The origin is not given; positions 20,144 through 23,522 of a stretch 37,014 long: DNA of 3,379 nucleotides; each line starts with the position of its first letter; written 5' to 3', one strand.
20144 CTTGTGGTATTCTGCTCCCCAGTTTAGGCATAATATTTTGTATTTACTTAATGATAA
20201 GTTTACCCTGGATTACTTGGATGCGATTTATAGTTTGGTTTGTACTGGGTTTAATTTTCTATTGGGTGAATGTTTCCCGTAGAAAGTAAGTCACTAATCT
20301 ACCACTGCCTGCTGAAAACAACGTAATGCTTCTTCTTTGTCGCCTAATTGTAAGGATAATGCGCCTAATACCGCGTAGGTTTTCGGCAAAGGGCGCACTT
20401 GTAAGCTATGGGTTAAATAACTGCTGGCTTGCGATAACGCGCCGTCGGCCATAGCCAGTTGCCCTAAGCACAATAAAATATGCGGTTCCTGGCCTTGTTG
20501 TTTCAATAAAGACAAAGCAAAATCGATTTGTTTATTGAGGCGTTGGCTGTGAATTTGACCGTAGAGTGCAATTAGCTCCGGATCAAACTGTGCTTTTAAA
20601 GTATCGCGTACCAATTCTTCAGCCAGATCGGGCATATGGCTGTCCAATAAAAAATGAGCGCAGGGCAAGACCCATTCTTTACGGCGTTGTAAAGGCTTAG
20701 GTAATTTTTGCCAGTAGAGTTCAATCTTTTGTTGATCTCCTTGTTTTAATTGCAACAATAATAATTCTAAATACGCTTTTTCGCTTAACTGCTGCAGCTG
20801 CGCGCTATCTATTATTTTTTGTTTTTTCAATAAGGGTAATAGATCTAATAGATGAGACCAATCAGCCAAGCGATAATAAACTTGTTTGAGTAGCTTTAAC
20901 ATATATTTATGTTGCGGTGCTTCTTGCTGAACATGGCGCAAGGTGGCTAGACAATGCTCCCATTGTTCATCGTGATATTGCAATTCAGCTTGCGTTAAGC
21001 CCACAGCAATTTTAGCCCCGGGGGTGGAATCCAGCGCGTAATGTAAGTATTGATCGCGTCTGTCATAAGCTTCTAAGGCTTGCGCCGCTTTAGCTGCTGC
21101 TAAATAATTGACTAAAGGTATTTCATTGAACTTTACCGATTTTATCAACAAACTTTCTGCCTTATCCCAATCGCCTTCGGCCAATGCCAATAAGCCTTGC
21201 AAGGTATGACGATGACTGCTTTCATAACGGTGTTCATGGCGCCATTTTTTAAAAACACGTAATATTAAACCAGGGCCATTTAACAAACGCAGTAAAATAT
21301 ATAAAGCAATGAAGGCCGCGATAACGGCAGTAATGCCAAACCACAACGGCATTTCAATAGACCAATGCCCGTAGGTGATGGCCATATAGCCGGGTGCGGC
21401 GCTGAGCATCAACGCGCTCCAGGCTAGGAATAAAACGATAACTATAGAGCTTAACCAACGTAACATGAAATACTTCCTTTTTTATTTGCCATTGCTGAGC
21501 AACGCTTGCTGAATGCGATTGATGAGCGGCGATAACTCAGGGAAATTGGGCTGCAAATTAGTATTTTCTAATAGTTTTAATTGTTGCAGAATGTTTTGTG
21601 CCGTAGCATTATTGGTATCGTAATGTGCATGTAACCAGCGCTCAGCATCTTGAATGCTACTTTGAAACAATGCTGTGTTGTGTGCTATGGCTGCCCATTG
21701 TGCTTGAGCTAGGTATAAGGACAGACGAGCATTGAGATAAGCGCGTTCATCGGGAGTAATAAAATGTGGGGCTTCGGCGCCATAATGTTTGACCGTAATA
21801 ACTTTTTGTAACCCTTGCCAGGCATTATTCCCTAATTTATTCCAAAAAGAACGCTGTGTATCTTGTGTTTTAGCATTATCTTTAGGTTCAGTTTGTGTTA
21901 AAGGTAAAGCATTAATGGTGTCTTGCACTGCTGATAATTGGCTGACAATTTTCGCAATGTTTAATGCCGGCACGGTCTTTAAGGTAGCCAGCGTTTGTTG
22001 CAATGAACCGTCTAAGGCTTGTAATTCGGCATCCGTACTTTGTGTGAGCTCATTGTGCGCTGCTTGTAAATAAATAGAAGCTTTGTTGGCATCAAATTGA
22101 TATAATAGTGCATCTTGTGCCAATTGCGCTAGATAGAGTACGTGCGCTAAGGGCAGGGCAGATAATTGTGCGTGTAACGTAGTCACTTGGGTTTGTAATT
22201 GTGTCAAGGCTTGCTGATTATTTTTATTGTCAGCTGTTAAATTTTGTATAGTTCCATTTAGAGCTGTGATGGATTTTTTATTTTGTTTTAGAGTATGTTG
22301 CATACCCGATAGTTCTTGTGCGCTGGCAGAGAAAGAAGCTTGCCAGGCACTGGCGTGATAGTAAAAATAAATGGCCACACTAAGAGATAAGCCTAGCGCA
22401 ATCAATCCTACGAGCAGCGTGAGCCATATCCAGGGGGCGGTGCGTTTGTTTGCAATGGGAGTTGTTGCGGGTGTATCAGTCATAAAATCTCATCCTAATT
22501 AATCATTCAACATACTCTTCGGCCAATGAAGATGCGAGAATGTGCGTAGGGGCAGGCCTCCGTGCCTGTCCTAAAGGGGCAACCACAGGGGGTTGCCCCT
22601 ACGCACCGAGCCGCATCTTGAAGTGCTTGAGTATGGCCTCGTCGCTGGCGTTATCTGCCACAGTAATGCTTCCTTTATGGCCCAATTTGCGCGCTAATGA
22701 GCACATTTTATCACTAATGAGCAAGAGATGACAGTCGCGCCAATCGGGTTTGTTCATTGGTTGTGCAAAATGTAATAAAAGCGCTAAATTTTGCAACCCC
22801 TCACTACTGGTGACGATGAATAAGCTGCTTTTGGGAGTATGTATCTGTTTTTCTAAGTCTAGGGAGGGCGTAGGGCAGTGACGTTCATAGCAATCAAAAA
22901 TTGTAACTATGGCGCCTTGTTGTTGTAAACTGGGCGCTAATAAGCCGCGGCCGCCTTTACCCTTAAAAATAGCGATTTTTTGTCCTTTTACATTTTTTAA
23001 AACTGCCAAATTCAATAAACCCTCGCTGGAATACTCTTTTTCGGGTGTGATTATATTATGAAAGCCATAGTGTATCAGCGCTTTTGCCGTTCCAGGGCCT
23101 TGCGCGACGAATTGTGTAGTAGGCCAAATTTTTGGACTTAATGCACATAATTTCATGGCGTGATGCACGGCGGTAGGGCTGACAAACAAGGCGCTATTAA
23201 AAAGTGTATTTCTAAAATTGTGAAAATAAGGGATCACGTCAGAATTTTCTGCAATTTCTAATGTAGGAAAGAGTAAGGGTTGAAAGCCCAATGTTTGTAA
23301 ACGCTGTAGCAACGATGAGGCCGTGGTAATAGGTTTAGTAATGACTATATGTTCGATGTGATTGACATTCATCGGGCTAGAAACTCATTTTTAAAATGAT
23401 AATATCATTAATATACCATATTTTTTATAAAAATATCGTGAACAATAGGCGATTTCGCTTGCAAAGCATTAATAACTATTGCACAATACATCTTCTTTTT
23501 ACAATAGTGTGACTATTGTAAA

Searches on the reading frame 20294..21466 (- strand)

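Call 62: search_protein_families(library=pfam, proteins=[window:20294-21466:-], max_evalue=0.001)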
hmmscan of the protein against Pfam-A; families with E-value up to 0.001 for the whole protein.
window:20294-21466:- (390 aa): 4 families
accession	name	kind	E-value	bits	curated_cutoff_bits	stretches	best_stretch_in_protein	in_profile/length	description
PF07219.19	HemY_N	-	1.5e-28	99.5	31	1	26-130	1-105/107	HemY protein N-terminus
PF07719.23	TPR_2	-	5.9e-08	32.7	27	0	362-388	2-28/34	Tetratricopeptide repeat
PF00515.34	TPR_1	-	6e-06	26.3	27.8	0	362-388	2-28/34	Tetratricopeptide repeat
PF13176.12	TPR_7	-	4.3e-05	23.7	27.9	0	364-387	2-27/36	Tetratricopeptide repeat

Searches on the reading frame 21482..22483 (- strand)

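Call 62: search_protein_families(library=pfam, proteins=[window:21482-22483:-], max_evalue=0.001)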
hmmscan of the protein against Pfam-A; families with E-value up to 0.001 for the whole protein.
window:21482-22483:- (333 aa): 1 family
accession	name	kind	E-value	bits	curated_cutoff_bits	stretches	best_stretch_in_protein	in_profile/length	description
PF04375.19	HemX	-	4.3e-28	99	25.9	1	112-326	7-227/236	HemX, putative uroporphyrinogen-III C-methyltransferase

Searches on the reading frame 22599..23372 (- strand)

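Call 62: search_protein_families(library=pfam, proteins=[window:22599-23372:-], max_evalue=0.001)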
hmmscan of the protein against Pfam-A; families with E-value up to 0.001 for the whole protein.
window:22599-23372:- (257 aa): 1 family
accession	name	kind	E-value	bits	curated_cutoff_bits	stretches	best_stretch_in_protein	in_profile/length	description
PF02602.20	HEM4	-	3.7e-29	101.9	27.5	1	21-247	3-229/231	Uroporphyrinogen-III synthase HemD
